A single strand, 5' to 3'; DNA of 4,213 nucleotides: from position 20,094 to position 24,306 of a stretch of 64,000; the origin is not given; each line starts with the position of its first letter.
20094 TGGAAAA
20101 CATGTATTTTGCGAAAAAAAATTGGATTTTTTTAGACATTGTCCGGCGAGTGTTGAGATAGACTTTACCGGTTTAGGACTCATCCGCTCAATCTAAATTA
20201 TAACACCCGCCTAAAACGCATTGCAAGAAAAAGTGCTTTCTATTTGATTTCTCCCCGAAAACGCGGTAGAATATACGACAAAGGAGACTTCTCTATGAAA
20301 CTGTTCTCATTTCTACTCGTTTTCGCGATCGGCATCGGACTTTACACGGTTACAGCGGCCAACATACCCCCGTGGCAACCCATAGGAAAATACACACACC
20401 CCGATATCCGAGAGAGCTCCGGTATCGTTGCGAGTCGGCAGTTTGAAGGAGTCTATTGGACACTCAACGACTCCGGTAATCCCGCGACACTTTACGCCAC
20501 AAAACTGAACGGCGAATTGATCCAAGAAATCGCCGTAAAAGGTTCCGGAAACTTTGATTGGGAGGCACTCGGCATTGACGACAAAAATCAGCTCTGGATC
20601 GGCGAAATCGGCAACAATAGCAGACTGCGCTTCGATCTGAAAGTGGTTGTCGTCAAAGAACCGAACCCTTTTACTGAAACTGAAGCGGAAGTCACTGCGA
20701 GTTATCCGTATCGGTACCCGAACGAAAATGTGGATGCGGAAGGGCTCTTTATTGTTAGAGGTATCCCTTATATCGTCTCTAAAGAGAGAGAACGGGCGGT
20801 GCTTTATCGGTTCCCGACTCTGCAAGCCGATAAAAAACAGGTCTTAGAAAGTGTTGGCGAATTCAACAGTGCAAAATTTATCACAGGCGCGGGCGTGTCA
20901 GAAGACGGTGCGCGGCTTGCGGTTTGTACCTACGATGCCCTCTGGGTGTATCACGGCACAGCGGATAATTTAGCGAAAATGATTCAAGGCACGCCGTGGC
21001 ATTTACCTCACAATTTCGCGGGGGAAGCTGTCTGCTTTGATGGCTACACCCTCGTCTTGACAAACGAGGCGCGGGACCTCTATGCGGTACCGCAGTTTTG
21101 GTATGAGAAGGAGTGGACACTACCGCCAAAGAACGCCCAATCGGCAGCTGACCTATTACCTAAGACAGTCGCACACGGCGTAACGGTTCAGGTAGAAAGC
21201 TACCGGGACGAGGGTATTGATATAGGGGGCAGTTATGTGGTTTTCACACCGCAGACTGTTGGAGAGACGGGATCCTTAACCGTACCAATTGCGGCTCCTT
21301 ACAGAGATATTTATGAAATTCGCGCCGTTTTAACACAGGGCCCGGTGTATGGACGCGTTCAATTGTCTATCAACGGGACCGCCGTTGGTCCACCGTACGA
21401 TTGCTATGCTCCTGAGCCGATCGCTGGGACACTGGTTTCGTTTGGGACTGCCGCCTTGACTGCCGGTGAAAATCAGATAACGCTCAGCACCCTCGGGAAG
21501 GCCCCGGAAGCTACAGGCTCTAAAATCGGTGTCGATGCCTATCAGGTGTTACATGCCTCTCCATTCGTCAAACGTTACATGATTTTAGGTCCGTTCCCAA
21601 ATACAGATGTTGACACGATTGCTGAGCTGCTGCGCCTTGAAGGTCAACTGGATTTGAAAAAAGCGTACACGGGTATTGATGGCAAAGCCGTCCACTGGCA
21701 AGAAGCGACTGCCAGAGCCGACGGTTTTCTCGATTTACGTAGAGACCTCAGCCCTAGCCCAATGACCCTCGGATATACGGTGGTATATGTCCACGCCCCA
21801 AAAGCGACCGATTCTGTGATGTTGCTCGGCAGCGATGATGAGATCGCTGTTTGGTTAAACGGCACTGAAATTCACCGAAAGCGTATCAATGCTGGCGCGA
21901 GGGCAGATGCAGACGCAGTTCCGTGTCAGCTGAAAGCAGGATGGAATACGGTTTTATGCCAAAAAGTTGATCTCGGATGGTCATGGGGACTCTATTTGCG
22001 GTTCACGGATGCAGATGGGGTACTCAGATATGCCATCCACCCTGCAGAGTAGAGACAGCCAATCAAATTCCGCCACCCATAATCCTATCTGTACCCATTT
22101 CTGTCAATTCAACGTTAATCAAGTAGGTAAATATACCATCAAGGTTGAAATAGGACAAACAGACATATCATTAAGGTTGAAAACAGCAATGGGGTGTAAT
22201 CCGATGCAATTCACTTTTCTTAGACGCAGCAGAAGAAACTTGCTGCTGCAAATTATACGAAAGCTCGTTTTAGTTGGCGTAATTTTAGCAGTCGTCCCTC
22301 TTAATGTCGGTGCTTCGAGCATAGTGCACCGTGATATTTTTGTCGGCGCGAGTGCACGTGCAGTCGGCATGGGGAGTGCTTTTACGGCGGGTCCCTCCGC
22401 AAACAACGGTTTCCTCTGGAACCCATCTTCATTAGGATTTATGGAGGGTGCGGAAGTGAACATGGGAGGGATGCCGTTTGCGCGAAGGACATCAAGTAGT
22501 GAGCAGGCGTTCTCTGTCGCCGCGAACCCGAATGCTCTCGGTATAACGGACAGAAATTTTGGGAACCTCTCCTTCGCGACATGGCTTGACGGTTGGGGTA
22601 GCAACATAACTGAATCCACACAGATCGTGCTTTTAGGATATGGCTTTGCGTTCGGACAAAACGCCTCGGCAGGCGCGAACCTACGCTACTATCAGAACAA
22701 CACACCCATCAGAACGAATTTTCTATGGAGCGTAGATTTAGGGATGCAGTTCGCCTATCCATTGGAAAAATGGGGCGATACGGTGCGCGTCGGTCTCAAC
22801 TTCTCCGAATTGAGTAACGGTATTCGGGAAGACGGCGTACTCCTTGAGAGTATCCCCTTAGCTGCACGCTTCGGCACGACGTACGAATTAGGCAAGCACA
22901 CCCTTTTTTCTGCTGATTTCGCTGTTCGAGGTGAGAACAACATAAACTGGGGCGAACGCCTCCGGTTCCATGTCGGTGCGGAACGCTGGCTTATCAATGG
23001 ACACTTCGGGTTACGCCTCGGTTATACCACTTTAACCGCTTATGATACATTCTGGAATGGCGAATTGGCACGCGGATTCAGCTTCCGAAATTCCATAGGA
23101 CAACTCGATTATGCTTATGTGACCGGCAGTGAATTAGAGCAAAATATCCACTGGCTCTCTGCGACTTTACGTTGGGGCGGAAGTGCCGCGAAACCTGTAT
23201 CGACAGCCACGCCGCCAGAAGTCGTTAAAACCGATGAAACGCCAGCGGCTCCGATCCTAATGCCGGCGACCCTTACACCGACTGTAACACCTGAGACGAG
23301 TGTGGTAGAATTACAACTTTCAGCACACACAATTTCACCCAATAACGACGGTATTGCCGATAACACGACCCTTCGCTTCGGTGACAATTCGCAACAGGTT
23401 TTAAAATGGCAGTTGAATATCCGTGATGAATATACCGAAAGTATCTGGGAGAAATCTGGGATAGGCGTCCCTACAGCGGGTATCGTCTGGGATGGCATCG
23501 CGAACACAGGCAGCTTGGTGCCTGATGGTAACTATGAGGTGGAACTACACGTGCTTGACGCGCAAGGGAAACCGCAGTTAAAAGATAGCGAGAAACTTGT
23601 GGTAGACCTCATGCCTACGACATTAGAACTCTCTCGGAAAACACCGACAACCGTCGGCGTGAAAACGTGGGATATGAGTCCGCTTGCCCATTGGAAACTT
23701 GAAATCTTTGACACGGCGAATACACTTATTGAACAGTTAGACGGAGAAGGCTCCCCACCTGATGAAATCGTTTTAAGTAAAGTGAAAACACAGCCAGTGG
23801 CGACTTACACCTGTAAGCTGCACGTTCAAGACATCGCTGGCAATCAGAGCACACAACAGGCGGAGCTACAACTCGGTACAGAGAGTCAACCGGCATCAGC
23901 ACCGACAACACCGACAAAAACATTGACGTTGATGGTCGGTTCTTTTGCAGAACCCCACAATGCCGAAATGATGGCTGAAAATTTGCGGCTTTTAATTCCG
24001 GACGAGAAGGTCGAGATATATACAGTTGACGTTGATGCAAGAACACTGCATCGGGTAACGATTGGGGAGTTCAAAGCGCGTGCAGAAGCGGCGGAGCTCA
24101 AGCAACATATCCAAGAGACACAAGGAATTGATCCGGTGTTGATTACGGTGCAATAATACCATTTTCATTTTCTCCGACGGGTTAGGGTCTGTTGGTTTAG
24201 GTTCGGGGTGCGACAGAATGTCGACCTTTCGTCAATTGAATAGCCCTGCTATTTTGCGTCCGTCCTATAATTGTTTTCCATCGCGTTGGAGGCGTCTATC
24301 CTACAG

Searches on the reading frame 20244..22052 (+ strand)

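Call 48: search_protein_families(library=pfam, proteins=[window:20244-22052:+], max_evalue=0.001)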
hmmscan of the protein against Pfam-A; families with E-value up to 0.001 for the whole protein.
window:20244-22052:+ (602 aa): 1 family
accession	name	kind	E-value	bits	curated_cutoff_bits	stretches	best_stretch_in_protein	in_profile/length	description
PF13449.12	Phytase-like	-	0.00015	22.2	27.6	0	59-141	7-104/284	Esterase-like activity of phytase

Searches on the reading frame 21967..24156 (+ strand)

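Call 48: search_protein_families(library=pfam, proteins=[window:21967-24156:+], max_evalue=0.001)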
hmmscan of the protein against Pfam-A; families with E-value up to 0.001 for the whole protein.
window:21967-24156:+ (729 aa): 2 families
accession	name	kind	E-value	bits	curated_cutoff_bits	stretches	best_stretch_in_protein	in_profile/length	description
PF05036.18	SPOR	-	1e-09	39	21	1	650-727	2-76/76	SPOR domain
PF13585.12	CHU_C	-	0.00022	21.7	27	1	455-528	6-71/86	CHU_C Type IX secretion signal domain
